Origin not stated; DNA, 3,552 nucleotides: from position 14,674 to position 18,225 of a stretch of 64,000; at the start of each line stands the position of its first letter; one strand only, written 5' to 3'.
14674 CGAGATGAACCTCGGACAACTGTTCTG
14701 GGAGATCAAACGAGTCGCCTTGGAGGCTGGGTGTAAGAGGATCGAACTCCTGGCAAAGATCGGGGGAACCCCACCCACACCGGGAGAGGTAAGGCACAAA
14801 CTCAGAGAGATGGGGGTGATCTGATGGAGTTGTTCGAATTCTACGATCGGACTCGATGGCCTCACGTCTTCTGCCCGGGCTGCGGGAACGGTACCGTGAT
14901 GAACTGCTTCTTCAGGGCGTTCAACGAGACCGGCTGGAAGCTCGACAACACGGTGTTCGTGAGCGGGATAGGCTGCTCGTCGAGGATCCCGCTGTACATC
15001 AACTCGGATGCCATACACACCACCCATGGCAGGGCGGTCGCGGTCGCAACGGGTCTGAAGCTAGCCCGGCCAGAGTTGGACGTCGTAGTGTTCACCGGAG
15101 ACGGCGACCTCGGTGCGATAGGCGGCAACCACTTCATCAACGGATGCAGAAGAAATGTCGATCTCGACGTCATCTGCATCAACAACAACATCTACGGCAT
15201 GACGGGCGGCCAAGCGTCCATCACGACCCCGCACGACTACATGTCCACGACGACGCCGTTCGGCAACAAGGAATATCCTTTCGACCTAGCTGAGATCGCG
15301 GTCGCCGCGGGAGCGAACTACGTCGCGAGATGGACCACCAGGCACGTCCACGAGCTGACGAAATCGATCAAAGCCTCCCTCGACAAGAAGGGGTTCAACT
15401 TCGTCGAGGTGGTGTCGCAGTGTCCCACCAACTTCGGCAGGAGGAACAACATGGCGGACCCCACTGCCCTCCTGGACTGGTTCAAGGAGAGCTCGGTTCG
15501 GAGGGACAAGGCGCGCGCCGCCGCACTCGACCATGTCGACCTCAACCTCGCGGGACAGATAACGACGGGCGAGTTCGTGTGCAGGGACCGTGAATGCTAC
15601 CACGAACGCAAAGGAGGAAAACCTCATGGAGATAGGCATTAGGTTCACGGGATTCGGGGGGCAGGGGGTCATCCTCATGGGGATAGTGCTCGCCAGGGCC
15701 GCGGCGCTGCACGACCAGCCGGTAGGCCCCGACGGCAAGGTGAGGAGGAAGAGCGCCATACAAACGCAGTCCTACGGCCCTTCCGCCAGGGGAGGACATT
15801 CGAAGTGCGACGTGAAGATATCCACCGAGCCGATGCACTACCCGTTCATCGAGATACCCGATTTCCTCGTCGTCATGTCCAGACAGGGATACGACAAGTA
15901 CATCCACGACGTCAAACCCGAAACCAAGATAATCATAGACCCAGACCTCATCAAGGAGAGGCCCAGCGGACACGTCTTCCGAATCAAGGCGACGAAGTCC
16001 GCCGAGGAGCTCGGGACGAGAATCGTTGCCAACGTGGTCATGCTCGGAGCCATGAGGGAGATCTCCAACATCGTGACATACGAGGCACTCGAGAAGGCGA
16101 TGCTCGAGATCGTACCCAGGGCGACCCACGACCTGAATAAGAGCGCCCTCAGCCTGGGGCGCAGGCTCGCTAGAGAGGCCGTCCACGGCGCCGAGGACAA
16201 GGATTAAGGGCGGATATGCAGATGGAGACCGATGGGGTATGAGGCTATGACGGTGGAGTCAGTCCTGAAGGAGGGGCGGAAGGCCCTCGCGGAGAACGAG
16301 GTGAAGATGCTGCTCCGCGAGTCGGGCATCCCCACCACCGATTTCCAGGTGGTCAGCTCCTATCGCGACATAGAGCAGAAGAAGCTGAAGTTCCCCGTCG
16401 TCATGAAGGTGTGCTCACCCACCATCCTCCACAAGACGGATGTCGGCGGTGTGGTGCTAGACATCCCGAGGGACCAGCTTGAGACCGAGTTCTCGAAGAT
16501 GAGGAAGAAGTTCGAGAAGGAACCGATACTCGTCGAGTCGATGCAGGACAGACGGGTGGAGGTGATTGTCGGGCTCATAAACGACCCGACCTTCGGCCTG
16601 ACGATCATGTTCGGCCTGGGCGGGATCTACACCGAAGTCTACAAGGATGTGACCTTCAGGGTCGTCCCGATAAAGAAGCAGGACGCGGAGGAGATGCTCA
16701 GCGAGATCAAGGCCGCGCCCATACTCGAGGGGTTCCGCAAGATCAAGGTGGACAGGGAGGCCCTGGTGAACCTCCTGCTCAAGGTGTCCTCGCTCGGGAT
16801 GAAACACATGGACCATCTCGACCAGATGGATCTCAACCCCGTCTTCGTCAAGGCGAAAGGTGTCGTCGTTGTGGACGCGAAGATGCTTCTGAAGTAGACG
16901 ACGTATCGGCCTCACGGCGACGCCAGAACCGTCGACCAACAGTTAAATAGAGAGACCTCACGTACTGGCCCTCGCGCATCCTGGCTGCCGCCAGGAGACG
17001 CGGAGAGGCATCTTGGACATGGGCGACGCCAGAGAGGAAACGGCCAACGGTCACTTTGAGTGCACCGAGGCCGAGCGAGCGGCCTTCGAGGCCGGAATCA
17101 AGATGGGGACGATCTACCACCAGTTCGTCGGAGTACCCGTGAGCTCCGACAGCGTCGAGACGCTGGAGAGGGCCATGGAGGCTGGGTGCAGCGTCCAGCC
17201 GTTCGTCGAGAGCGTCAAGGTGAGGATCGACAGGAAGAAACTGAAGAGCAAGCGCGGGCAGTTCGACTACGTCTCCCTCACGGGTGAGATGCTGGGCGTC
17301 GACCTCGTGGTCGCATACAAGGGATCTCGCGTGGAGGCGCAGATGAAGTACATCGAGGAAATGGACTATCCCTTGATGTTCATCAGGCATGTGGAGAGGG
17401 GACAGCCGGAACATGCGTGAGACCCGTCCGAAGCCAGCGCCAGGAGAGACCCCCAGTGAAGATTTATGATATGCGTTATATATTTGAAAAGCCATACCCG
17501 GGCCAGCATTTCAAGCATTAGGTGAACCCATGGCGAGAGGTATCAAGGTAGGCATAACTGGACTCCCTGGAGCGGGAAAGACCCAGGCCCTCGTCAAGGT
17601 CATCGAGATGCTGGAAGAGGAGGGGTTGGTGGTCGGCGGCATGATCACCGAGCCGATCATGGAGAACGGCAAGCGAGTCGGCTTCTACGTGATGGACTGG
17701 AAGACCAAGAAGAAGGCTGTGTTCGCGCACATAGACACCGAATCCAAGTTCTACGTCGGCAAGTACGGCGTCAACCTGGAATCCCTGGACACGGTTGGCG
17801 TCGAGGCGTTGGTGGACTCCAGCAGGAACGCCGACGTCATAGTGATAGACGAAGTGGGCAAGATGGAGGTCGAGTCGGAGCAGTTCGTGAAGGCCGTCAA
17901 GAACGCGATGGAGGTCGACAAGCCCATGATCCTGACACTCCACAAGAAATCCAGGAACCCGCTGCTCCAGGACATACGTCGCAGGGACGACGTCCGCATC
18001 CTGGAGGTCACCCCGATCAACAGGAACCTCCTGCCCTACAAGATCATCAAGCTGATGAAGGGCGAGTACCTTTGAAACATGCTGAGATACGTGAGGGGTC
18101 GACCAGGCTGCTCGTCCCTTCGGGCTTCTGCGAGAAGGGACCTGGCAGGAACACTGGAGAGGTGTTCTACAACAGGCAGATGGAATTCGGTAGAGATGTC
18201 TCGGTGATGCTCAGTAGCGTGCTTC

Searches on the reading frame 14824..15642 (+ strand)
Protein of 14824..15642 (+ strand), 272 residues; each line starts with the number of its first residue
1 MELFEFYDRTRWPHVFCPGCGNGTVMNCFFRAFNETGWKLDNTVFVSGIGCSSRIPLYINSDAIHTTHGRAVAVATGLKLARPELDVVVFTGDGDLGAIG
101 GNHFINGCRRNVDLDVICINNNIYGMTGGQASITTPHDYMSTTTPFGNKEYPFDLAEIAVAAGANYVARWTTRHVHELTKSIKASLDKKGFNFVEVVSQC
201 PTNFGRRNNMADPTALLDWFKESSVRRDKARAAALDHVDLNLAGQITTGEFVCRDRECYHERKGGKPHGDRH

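Call 38: search_protein_families(library=pfam, proteins=[window:14824-15642:+], max_evalue=0.00001)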
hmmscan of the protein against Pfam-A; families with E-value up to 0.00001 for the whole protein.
window:14824-15642:+ (272 aa): 1 family
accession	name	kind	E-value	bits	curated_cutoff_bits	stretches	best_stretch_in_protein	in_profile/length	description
PF02775.26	TPP_enzyme_C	-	1.1e-32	113.3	21.9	1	49-196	2-151/151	Thiamine pyrophosphate enzyme, C-terminal TPP binding domain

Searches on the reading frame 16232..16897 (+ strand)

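Call 38: search_protein_families(library=pfam, proteins=[window:16232-16897:+], max_evalue=0.00001)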
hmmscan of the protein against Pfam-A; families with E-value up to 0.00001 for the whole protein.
window:16232-16897:+ (221 aa): 1 family
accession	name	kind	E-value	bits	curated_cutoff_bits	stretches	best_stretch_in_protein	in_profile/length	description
PF13549.11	ATP-grasp_5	-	4.3e-60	203.3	27.6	1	11-219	2-220/221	ATP-grasp domain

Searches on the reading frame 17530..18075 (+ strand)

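Call 38: search_protein_families(library=pfam, proteins=[window:17530-18075:+], max_evalue=0.00001)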
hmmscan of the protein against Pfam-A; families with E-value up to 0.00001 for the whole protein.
window:17530-18075:+ (181 aa): 1 family
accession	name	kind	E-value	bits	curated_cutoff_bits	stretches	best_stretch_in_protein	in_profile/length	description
PF03266.21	NTPase_1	-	1.6e-52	178.2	23.9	1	6-172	1-167/168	NTPase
